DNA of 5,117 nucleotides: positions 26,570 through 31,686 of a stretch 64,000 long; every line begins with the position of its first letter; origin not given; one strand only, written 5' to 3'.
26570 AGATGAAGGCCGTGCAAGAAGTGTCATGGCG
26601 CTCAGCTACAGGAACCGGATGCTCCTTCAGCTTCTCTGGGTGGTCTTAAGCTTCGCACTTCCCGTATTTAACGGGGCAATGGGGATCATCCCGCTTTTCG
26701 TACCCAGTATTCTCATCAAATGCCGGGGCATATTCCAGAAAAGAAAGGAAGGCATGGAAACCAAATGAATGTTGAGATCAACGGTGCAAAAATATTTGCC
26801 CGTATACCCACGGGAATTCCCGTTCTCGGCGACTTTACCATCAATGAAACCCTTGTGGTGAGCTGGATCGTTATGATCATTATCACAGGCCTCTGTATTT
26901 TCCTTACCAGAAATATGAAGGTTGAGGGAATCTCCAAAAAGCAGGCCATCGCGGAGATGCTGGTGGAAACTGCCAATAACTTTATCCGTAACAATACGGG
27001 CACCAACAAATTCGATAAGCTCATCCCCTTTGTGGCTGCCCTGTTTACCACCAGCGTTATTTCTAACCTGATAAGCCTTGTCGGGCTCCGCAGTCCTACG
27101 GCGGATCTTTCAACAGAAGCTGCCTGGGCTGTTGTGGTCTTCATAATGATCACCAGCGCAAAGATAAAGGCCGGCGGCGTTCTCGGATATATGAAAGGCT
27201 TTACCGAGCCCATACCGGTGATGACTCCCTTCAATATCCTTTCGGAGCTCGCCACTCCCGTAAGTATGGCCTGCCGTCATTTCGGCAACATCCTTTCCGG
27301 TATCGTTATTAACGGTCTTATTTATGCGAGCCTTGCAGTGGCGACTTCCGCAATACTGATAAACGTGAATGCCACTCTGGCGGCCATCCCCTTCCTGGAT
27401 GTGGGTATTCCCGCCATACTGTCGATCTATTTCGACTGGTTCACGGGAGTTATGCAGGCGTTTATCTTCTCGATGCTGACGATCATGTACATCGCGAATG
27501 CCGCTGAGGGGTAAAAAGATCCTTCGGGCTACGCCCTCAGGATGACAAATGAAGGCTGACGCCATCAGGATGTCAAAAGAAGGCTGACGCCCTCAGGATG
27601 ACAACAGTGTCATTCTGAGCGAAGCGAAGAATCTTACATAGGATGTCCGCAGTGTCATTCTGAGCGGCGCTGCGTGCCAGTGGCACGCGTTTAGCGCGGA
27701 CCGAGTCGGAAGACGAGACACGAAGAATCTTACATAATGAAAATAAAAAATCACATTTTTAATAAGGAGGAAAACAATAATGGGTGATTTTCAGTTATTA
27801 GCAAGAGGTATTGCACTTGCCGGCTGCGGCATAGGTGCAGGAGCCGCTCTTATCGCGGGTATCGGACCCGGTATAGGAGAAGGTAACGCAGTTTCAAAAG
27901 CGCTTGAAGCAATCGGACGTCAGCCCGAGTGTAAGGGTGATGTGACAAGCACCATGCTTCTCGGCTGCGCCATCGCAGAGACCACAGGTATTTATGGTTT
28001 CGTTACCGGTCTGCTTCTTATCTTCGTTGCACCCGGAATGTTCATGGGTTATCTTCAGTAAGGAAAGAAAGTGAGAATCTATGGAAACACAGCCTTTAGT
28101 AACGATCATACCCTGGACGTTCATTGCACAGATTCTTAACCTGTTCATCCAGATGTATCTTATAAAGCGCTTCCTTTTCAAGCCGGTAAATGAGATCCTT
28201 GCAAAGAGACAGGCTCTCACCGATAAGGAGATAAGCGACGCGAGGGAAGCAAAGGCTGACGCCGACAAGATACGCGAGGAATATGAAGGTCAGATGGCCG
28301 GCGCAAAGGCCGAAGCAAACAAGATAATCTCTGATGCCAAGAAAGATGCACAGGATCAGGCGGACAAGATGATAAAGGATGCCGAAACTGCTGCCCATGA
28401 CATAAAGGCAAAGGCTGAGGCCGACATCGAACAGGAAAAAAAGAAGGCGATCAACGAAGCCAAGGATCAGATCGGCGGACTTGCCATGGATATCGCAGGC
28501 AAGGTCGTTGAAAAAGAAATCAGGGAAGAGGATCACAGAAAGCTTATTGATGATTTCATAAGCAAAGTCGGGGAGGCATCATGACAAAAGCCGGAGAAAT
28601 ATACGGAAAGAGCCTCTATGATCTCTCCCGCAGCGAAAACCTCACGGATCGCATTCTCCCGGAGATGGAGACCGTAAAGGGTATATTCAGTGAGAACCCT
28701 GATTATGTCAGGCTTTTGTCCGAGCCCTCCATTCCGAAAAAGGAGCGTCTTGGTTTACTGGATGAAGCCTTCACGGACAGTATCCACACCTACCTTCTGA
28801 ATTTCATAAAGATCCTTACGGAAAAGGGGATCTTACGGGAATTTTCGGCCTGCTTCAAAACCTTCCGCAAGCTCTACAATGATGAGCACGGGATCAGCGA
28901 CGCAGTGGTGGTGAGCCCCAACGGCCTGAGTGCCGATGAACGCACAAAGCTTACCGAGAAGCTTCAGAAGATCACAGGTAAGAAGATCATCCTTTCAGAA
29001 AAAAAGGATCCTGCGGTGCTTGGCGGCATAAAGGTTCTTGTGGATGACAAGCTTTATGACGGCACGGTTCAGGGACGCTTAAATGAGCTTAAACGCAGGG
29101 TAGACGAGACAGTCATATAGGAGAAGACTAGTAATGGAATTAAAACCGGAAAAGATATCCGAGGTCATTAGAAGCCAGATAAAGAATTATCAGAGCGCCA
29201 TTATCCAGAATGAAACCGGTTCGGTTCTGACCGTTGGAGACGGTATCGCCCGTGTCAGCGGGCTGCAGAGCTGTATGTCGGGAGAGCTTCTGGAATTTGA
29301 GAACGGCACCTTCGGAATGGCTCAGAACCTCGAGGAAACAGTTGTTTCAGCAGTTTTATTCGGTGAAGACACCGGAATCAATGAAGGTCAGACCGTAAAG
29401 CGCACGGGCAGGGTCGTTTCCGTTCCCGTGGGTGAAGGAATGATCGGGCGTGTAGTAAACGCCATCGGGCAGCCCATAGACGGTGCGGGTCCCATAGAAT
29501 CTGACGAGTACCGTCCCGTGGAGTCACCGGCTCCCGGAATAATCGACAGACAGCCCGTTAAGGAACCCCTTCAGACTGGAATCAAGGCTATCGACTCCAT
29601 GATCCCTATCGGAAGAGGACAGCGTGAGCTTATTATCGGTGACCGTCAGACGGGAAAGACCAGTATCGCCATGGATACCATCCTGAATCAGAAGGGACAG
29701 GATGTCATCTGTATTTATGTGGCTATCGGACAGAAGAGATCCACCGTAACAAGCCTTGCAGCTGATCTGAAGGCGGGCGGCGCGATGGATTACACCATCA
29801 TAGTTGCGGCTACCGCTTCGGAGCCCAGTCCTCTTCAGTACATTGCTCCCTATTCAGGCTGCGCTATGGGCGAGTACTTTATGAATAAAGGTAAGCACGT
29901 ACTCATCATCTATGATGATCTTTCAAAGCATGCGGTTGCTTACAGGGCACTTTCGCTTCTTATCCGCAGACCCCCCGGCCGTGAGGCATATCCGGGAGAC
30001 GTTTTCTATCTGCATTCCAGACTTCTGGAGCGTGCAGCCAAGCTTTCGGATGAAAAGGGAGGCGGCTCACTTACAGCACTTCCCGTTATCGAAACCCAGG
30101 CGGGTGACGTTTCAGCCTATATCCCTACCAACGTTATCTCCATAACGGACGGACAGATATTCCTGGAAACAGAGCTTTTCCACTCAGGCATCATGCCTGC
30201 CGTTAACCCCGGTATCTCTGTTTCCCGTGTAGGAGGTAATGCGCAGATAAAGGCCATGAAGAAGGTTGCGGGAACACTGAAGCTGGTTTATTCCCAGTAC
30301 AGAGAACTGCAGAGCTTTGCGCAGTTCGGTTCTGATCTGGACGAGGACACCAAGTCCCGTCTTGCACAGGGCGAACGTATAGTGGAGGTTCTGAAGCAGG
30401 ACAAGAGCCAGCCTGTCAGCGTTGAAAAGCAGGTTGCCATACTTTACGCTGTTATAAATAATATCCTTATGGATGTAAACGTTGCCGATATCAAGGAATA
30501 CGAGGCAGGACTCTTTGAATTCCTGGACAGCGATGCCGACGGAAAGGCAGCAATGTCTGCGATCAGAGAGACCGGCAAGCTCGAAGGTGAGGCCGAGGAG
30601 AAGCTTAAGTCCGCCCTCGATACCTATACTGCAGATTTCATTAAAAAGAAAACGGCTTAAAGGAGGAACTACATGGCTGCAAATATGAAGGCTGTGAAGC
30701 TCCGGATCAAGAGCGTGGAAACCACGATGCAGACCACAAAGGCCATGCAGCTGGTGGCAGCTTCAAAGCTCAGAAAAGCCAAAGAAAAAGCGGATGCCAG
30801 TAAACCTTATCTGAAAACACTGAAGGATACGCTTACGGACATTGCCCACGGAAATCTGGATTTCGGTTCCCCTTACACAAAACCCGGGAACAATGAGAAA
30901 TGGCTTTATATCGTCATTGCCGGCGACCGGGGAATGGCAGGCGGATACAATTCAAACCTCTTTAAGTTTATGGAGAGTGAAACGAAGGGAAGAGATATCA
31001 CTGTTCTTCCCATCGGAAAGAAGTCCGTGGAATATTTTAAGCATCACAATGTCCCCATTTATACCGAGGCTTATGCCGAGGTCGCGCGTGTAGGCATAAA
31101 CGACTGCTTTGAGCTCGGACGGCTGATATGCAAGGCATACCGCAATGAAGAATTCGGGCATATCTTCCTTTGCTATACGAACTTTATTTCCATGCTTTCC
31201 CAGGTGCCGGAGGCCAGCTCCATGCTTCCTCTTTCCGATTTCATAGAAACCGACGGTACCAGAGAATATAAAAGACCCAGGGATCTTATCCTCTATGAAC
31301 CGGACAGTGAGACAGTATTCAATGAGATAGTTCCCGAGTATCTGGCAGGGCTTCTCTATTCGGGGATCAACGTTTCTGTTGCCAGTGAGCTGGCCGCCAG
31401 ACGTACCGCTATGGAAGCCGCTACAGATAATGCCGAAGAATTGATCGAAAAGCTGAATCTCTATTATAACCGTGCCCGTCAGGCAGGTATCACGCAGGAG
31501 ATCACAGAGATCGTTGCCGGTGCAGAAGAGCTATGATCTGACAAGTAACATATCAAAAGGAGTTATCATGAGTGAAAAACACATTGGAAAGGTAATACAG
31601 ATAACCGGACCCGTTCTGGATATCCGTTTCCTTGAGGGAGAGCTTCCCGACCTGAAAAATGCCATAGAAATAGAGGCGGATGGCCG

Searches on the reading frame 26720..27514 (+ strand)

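Call 49: search_protein_families(library=pfam, proteins=[window:26720-27514:+], max_evalue=0.0001)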
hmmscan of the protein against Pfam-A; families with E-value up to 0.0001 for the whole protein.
window:26720-27514:+ (264 aa): 1 family
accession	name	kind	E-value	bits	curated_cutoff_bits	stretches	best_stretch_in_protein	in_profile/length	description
PF00119.25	ATP-synt_A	-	2.8e-42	145.5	33.9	1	46-258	2-216/217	ATP synthase A chain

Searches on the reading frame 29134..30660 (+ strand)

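Call 49: search_protein_families(library=pfam, proteins=[window:29134-30660:+], max_evalue=0.0001)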
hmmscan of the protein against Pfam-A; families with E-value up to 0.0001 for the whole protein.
window:29134-30660:+ (508 aa): 3 families
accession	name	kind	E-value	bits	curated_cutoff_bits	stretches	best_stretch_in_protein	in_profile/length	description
PF00006.31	ATP-synt_ab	-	9.1e-85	284.1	29.5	1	149-364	1-213/213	ATP synthase alpha/beta family, nucleotide-binding domain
PF00306.32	ATP-synt_ab_C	-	8.2e-44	149.4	27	1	371-496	1-124/126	ATP synthase alpha/beta chain, C terminal domain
PF02874.29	ATP-synt_ab_N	-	1.9e-18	67.1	20.9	1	24-92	1-69/69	ATP synthase alpha/beta family, beta-barrel domain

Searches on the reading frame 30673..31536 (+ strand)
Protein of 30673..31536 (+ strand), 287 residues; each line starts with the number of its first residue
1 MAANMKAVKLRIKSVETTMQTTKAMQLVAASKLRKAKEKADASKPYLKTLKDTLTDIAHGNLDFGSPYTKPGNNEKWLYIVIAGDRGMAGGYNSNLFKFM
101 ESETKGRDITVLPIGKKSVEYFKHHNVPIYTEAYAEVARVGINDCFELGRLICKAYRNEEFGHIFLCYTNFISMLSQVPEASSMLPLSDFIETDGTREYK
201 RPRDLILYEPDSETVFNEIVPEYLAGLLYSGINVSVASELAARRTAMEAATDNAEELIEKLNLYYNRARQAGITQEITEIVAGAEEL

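Call 49: search_protein_families(library=pfam, proteins=[window:30673-31536:+], max_evalue=0.0001)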
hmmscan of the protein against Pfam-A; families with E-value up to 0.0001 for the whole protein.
window:30673-31536:+ (287 aa): 1 family
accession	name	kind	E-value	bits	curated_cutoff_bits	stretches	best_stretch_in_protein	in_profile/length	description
PF00231.24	ATP-synt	-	1e-85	288.4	39.9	1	4-286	1-284/285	ATP synthase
